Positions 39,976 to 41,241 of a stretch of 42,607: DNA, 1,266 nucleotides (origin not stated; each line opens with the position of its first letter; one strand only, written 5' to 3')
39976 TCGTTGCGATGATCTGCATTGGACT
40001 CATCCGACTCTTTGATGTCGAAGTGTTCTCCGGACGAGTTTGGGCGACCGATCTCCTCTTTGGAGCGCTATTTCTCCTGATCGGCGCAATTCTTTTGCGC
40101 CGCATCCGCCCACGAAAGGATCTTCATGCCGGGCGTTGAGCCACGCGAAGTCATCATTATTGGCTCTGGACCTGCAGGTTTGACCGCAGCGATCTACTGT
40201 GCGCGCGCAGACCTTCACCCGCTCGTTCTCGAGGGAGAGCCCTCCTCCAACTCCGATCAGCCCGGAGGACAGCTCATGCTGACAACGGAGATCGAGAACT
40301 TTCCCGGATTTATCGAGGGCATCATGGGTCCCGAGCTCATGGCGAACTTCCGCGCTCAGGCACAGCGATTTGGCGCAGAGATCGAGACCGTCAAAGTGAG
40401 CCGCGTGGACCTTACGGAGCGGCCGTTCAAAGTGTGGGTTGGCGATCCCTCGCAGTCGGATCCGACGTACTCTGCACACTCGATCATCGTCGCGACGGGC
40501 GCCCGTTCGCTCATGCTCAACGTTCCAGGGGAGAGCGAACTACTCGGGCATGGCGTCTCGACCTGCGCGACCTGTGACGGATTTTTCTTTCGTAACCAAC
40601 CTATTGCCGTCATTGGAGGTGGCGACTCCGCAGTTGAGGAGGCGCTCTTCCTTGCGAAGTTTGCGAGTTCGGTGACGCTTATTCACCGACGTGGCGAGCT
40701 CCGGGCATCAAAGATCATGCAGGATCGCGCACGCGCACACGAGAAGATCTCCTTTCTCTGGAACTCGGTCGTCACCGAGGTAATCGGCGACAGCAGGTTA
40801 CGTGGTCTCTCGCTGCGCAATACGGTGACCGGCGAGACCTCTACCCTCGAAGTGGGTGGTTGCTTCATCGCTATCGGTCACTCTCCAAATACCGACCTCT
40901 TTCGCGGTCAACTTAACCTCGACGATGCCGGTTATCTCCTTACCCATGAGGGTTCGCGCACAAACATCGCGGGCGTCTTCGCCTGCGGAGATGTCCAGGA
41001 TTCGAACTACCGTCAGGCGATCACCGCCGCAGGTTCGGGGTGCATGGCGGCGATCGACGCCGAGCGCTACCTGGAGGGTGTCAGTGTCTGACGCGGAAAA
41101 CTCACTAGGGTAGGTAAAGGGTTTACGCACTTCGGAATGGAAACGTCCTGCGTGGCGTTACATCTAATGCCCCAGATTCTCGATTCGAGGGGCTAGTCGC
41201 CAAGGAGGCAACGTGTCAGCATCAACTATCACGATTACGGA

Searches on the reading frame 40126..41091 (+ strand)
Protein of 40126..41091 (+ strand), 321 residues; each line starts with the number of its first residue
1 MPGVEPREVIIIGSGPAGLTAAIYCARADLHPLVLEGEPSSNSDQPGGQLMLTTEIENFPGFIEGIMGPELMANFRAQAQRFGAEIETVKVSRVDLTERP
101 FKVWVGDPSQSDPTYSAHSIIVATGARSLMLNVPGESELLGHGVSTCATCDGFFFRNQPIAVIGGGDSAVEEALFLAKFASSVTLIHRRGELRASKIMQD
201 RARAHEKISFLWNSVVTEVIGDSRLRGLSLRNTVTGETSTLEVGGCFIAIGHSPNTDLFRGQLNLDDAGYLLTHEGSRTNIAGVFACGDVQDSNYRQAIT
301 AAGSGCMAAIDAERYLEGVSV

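Call 15: search_protein_families(library=pfam, proteins=[window:40126-41091:+], max_evalue=0.00001)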
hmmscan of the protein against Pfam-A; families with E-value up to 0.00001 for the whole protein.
window:40126-41091:+ (321 aa): 7 families
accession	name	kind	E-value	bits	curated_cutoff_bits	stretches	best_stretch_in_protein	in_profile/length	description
PF07992.20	Pyr_redox_2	-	4.7e-56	190.8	26.1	1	8-305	2-291/291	Pyridine nucleotide-disulphide oxidoreductase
PF13738.12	Pyr_redox_3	-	7.5e-22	78.4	30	1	10-288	1-305/305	Pyridine nucleotide-disulphide oxidoreductase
PF00070.33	Pyr_redox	-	1.2e-18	67.8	22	1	160-226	2-75/82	Pyridine nucleotide-disulphide oxidoreductase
PF01266.30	DAO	-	4.5e-08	33.4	27.9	0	9-51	2-47/353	FAD dependent oxidoreductase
PF00890.30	FAD_binding_2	-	2.8e-07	30.5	20.4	1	9-43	2-38/414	FAD binding domain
PF13434.12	Lys_Orn_oxgnase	-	1.4e-06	28.2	21.3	0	80-193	112-226/339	L-lysine 6-monooxygenase/L-ornithine 5-monooxygenase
PF01134.28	GIDA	-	2.2e-06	27.4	22.1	0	8-33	1-26/391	Glucose inhibited division protein A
